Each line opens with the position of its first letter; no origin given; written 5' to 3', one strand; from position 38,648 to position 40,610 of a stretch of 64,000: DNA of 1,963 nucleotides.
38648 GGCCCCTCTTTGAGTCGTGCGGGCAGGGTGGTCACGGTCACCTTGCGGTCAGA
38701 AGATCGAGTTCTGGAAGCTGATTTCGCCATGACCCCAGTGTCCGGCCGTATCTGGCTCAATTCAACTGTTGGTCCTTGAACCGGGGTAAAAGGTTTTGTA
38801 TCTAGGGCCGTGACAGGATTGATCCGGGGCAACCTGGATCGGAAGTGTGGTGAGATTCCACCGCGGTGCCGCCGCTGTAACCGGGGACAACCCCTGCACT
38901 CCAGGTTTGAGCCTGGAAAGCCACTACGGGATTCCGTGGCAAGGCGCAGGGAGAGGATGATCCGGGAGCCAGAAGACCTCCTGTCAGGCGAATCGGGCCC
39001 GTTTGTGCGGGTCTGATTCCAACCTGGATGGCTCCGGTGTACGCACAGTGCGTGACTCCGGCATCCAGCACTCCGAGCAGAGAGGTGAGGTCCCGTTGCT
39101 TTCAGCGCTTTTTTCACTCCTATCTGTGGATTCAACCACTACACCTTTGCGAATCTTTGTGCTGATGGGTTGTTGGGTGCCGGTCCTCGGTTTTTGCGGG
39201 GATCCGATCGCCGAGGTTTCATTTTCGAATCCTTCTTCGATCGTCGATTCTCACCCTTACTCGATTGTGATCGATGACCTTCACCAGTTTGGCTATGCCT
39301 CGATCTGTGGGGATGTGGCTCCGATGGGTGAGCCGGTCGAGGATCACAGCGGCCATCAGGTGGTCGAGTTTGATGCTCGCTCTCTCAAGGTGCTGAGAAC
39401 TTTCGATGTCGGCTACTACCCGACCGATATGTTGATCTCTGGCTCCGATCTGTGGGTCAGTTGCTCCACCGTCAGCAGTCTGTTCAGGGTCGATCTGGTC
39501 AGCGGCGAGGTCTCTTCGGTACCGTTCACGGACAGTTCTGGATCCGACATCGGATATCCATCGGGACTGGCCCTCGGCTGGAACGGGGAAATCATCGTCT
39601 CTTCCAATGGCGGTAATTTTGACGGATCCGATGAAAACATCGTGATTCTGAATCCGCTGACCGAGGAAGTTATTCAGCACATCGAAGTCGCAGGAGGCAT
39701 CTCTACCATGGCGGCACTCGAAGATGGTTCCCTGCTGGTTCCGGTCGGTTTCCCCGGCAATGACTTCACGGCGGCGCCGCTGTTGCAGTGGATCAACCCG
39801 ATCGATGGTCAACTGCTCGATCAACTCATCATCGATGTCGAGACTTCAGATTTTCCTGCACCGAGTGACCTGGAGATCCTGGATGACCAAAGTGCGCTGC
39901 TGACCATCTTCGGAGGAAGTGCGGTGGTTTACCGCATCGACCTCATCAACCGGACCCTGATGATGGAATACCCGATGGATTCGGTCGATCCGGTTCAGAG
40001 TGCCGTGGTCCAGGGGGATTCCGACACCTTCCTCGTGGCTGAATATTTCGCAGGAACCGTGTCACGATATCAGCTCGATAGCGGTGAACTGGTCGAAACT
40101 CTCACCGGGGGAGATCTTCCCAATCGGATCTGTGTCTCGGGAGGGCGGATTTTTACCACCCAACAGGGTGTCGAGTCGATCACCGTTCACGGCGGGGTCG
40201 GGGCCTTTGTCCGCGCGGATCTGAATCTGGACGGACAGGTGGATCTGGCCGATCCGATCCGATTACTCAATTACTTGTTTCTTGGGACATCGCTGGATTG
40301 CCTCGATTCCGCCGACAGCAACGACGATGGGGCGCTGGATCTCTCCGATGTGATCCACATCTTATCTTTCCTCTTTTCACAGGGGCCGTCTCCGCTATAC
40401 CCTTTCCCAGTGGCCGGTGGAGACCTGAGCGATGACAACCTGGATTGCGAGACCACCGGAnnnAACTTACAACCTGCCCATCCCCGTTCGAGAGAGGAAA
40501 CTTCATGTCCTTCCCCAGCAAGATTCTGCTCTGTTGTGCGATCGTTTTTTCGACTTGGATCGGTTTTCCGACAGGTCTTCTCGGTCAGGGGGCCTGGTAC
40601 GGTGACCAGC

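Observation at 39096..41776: Two paralogous beta-propeller proteins with dockerin-like C-termini apparently under B12-riboswitch control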

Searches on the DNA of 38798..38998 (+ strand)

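Call 90: build_rna_model(alignment_id=A4)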
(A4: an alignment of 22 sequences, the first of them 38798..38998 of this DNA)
Model R1 built from alignment A4 (22 sequences, 274 columns); structure: RNAalifold consensus.
model positions 194; base pairs 26; branch points 3; effective number of sequences 4.01; information 0.59 bits per position. Calibrated on 0.2 Mb of random sequence (short: E-values are rough).
structure used (alignment columns):
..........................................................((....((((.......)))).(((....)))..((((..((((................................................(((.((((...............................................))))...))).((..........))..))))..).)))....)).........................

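Call 91: search_with_rna_model(model_id=R1, sources=[L066, L067, L036, L031, L035, L028, L046, L047, L048, L053, L054, L060, L062, L065], max_evalue=1)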
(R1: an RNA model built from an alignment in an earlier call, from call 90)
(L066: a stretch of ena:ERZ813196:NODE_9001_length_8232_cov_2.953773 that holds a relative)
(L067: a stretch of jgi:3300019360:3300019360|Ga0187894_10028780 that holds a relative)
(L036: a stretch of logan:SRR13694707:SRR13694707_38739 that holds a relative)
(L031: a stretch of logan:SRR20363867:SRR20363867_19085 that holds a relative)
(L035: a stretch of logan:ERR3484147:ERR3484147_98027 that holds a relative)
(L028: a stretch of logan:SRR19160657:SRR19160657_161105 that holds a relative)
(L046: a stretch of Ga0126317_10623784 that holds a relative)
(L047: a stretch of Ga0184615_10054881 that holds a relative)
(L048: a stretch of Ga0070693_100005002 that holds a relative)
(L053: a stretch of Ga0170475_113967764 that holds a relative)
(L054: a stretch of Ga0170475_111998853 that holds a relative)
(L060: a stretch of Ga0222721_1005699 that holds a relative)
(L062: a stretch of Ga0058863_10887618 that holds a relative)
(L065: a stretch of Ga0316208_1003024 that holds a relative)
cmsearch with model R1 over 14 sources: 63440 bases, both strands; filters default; matches with E-value up to 1: 6.
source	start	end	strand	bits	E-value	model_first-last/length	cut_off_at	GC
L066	315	499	+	120.1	1.4e-32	1-194/194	no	0.58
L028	1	120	+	107.6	4.5e-29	66-194/194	5'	0.68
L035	2001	2155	+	97.7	2.7e-26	44-174/194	no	0.66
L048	4585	4781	+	68.4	4.4e-18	1-194/194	no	0.56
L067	1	140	+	54.4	3.8e-14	65-194/194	5'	0.67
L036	2869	2933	+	42.3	9.3e-11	45-173/194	no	0.62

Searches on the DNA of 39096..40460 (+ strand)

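Call 13: search_rna_families(sources=[L001, L002, L003, L004, L005, L006, L007, L008, L009, L010], threshold=gathering)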
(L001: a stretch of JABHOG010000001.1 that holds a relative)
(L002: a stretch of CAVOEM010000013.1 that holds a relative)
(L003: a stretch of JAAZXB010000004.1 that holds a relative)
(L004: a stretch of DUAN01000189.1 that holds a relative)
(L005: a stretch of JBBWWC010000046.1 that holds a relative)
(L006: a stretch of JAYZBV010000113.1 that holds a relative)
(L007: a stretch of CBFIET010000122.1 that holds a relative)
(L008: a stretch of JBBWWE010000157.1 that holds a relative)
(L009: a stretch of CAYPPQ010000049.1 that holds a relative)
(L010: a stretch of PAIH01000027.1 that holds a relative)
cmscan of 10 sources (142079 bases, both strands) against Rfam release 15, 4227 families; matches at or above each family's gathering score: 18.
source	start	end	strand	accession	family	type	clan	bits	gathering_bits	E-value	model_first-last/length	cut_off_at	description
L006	7706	7907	+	RF00174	Cobalamin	Cis-reg; riboswitch;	CL00101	80.2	31.5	8.5e-18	1-189/189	no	Cobalamin riboswitch aptamer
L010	7763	7959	+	RF00174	Cobalamin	Cis-reg; riboswitch;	CL00101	78.8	31.5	2.2e-17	1-189/189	no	Cobalamin riboswitch aptamer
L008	2053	2250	+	RF00174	Cobalamin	Cis-reg; riboswitch;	CL00101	76.1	31.5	1.3e-16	1-189/189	no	Cobalamin riboswitch aptamer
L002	7597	7800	+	RF00174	Cobalamin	Cis-reg; riboswitch;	CL00101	74.4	31.5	3.8e-16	1-189/189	no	Cobalamin riboswitch aptamer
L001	6373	6576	+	RF00174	Cobalamin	Cis-reg; riboswitch;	CL00101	74.2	31.5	4.6e-16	1-189/189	no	Cobalamin riboswitch aptamer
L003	7596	7797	+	RF00174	Cobalamin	Cis-reg; riboswitch;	CL00101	72.1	31.5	1.8e-15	1-189/189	no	Cobalamin riboswitch aptamer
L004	7746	7883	+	RF00174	Cobalamin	Cis-reg; riboswitch;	CL00101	70.8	31.5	4.1e-15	47-167/189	no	Cobalamin riboswitch aptamer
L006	12627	12699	-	RF00005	tRNA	Gene; tRNA;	CL00001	68.5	29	1.7e-12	1-71/71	no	tRNA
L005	1913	2049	+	RF00174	Cobalamin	Cis-reg; riboswitch;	CL00101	68.1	31.5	2.5e-14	47-167/189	no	Cobalamin riboswitch aptamer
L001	11327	11399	-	RF00005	tRNA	Gene; tRNA;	CL00001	67.2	29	4.2e-12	1-71/71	no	tRNA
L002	12537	12609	-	RF00005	tRNA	Gene; tRNA;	CL00001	67.2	29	4.2e-12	1-71/71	no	tRNA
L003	12548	12620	-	RF00005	tRNA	Gene; tRNA;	CL00001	67.2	29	4.2e-12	1-71/71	no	tRNA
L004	12656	12728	-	RF00005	tRNA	Gene; tRNA;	CL00001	67.2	29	4.2e-12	1-71/71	no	tRNA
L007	12613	12685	-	RF00005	tRNA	Gene; tRNA;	CL00001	65.3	29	1.4e-11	1-71/71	no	tRNA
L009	12527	12599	-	RF00005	tRNA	Gene; tRNA;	CL00001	65.3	29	1.4e-11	1-71/71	no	tRNA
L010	12625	12697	-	RF00005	tRNA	Gene; tRNA;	CL00001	65.3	29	1.4e-11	1-71/71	no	tRNA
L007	7727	7931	+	RF00174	Cobalamin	Cis-reg; riboswitch;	CL00101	64.5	31.5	2.7e-13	1-189/189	no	Cobalamin riboswitch aptamer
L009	7639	7843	+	RF00174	Cobalamin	Cis-reg; riboswitch;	CL00101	64.5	31.5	2.6e-13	1-189/189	no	Cobalamin riboswitch aptamer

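Call 15: search_rna_families(sources=[L021, L022, L023, L024, L025, L026], threshold=gathering)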
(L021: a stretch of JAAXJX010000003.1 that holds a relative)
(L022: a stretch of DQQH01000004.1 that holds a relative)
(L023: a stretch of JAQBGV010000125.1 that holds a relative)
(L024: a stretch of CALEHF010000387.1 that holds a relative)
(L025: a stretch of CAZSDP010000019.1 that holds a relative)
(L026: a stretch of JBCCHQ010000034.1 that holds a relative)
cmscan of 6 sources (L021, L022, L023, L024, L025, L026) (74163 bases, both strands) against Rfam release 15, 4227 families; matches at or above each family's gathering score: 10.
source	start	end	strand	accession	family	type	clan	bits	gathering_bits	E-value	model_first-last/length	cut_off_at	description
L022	1784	1978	+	RF00174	Cobalamin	Cis-reg; riboswitch;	CL00101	80.9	31.5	2.8e-18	1-189/189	no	Cobalamin riboswitch aptamer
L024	3282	3529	+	RF00174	Cobalamin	Cis-reg; riboswitch;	CL00101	76.2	31.5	6.4e-17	1-189/189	no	Cobalamin riboswitch aptamer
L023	7584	7802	+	RF00174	Cobalamin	Cis-reg; riboswitch;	CL00101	75.5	31.5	1e-16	1-189/189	no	Cobalamin riboswitch aptamer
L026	7570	7801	+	RF00174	Cobalamin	Cis-reg; riboswitch;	CL00101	72.3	31.5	8e-16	1-189/189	no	Cobalamin riboswitch aptamer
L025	7472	7705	+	RF00174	Cobalamin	Cis-reg; riboswitch;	CL00101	71.7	31.5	1.2e-15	1-189/189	no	Cobalamin riboswitch aptamer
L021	7612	7814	+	RF00174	Cobalamin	Cis-reg; riboswitch;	CL00101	68.5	31.5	9.7e-15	1-189/189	no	Cobalamin riboswitch aptamer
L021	12508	12580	-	RF00005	tRNA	Gene; tRNA;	CL00001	66.6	29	3.1e-12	1-71/71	no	tRNA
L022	6471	6543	-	RF00005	tRNA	Gene; tRNA;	CL00001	66.3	29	3.9e-12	1-71/71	no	tRNA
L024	7883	7955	-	RF00005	tRNA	Gene; tRNA;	CL00001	66.3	29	3.8e-12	1-71/71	no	tRNA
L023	12155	12227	-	RF00005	tRNA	Gene; tRNA;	CL00001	64.7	29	1.1e-11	1-71/71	no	tRNA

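Call 16: search_rna_families(sources=[L011, L012, L013, L014, L015, L016, L017, L018, L019], threshold=gathering)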
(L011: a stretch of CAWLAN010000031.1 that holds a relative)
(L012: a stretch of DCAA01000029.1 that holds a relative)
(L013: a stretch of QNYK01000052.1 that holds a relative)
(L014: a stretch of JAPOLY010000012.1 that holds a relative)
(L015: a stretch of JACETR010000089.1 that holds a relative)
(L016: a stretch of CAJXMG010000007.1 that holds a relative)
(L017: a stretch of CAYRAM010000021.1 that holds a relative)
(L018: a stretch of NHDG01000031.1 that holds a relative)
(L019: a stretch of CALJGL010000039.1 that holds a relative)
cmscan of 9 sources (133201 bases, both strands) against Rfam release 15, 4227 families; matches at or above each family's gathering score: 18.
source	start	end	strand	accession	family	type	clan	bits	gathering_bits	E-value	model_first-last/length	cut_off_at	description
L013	6558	6759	+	RF00174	Cobalamin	Cis-reg; riboswitch;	CL00101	78.8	31.5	2e-17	1-189/189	no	Cobalamin riboswitch aptamer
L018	2176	2382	+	RF00174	Cobalamin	Cis-reg; riboswitch;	CL00101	77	31.5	6.5e-17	1-189/189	no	Cobalamin riboswitch aptamer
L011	6843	7039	+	RF00174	Cobalamin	Cis-reg; riboswitch;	CL00101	74.6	31.5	3.2e-16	1-189/189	no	Cobalamin riboswitch aptamer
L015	4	207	+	RF00174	Cobalamin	Cis-reg; riboswitch;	CL00101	72.2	31.5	1.5e-15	1-189/189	no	Cobalamin riboswitch aptamer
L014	7612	7814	+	RF00174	Cobalamin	Cis-reg; riboswitch;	CL00101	71.8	31.5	2.1e-15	1-189/189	no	Cobalamin riboswitch aptamer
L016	7611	7814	+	RF00174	Cobalamin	Cis-reg; riboswitch;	CL00101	71.1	31.5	3.1e-15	1-189/189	no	Cobalamin riboswitch aptamer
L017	7537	7745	+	RF00174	Cobalamin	Cis-reg; riboswitch;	CL00101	70.2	31.5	6e-15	1-189/189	no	Cobalamin riboswitch aptamer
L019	7678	7895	+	RF00174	Cobalamin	Cis-reg; riboswitch;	CL00101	70.2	31.5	5.6e-15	1-189/189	no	Cobalamin riboswitch aptamer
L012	7674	7870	+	RF00174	Cobalamin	Cis-reg; riboswitch;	CL00101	69.9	31.5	7.3e-15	1-189/189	no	Cobalamin riboswitch aptamer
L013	11498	11570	-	RF00005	tRNA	Gene; tRNA;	CL00001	68.5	29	1.6e-12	1-71/71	no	tRNA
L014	12500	12572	-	RF00005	tRNA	Gene; tRNA;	CL00001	66.6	29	5.5e-12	1-71/71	no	tRNA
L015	4901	4973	-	RF00005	tRNA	Gene; tRNA;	CL00001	66.6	29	5.5e-12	1-71/71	no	tRNA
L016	12508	12580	-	RF00005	tRNA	Gene; tRNA;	CL00001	66.6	29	5.5e-12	1-71/71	no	tRNA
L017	12481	12553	-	RF00005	tRNA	Gene; tRNA;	CL00001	66.6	29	5.5e-12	1-71/71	no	tRNA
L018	7066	7138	-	RF00005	tRNA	Gene; tRNA;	CL00001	66.6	29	5.5e-12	1-71/71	no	tRNA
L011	11713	11785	-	RF00005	tRNA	Gene; tRNA;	CL00001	65.3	29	1.3e-11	1-71/71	no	tRNA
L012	12538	12610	-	RF00005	tRNA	Gene; tRNA;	CL00001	65.3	29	1.3e-11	1-71/71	no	tRNA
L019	12542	12614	-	RF00005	tRNA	Gene; tRNA;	CL00001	65.3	29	1.3e-11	1-71/71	no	tRNA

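Call 17: search_rna_families(source=L020, threshold=gathering)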
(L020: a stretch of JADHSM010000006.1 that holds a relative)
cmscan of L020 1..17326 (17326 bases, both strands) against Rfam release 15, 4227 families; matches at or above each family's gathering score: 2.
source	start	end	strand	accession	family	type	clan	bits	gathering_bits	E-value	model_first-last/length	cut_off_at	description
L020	7699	7916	+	RF00174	Cobalamin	Cis-reg; riboswitch;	CL00101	67.8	31.5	3.7e-15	1-189/189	no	Cobalamin riboswitch aptamer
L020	12563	12635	-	RF00005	tRNA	Gene; tRNA;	CL00001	65.3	29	1.7e-12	1-71/71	no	tRNA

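Call 58: search_rna_families(sources=[L027, L028, L029, L030, L031, L032, L033], threshold=gathering)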
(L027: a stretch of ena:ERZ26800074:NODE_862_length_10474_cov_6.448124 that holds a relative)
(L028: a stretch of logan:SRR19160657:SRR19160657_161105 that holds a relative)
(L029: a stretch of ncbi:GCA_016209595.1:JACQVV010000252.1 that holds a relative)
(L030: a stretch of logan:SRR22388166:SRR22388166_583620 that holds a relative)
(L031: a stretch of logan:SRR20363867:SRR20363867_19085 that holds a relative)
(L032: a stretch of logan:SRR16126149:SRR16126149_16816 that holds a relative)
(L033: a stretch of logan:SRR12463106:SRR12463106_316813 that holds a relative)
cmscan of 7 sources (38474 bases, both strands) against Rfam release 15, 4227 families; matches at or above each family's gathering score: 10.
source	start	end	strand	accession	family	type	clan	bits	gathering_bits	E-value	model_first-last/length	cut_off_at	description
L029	131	311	+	RF00174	Cobalamin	Cis-reg; riboswitch;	CL00101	110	31.5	6.8e-27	1-189/189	no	Cobalamin riboswitch aptamer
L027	3835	4018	+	RF00174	Cobalamin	Cis-reg; riboswitch;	CL00101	106.8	31.5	5.6e-26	1-189/189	no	Cobalamin riboswitch aptamer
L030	364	551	+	RF00174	Cobalamin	Cis-reg; riboswitch;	CL00101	105.6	31.5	1.3e-25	1-189/189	no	Cobalamin riboswitch aptamer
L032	3123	3327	+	RF00174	Cobalamin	Cis-reg; riboswitch;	CL00101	100.5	31.5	3.6e-24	1-189/189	no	Cobalamin riboswitch aptamer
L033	557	761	+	RF00174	Cobalamin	Cis-reg; riboswitch;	CL00101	100.5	31.5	3.6e-24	1-189/189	no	Cobalamin riboswitch aptamer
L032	2790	2937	+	RF00174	Cobalamin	Cis-reg; riboswitch;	CL00101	72.4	31.5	3.9e-16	1-189/189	no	Cobalamin riboswitch aptamer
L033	224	371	+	RF00174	Cobalamin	Cis-reg; riboswitch;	CL00101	72.4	31.5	3.9e-16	1-189/189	no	Cobalamin riboswitch aptamer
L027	7192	7265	+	RF00005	tRNA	Gene; tRNA;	CL00001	67.3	29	1e-12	1-71/71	no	tRNA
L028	3295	3368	+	RF00005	tRNA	Gene; tRNA;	CL00001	67.3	29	1e-12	1-71/71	no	tRNA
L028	1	121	+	RF00174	Cobalamin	Cis-reg; riboswitch;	CL00101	64.7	31.5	6.3e-14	68-189/189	5'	Cobalamin riboswitch aptamer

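Call 66: search_rna_families(sources=[L034, L035, L036, L037, L038], threshold=gathering)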
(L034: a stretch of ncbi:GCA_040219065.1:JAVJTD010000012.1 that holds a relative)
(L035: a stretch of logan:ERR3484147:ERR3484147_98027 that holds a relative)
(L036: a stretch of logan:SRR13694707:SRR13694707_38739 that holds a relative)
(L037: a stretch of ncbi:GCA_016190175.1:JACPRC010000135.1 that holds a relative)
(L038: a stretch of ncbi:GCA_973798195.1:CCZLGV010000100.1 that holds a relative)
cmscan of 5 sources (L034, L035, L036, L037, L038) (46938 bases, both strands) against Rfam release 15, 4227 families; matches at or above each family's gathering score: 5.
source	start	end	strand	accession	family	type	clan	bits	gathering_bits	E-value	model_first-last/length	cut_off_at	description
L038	5419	5607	+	RF00174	Cobalamin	Cis-reg; riboswitch;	CL00101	120.1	31.5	1.1e-29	1-189/189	no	Cobalamin riboswitch aptamer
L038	7130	7310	+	RF00174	Cobalamin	Cis-reg; riboswitch;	CL00101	116.7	31.5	1e-28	1-189/189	no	Cobalamin riboswitch aptamer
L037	1688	1869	+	RF00174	Cobalamin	Cis-reg; riboswitch;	CL00101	107.1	31.5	5.6e-26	1-189/189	no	Cobalamin riboswitch aptamer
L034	5618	5808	+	RF00174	Cobalamin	Cis-reg; riboswitch;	CL00101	99.5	31.5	8.5e-24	1-189/189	no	Cobalamin riboswitch aptamer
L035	2000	2156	+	RF00174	Cobalamin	Cis-reg; riboswitch;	CL00101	73.7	31.5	2e-16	45-169/189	no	Cobalamin riboswitch aptamer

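Call 77: search_rna_families(sources=[L039, L040, L041, L042, L043, L045, L049, L050, L052, L055, L056, L057, L058, L059, L061, L044, L051, L063, L064], threshold=gathering)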
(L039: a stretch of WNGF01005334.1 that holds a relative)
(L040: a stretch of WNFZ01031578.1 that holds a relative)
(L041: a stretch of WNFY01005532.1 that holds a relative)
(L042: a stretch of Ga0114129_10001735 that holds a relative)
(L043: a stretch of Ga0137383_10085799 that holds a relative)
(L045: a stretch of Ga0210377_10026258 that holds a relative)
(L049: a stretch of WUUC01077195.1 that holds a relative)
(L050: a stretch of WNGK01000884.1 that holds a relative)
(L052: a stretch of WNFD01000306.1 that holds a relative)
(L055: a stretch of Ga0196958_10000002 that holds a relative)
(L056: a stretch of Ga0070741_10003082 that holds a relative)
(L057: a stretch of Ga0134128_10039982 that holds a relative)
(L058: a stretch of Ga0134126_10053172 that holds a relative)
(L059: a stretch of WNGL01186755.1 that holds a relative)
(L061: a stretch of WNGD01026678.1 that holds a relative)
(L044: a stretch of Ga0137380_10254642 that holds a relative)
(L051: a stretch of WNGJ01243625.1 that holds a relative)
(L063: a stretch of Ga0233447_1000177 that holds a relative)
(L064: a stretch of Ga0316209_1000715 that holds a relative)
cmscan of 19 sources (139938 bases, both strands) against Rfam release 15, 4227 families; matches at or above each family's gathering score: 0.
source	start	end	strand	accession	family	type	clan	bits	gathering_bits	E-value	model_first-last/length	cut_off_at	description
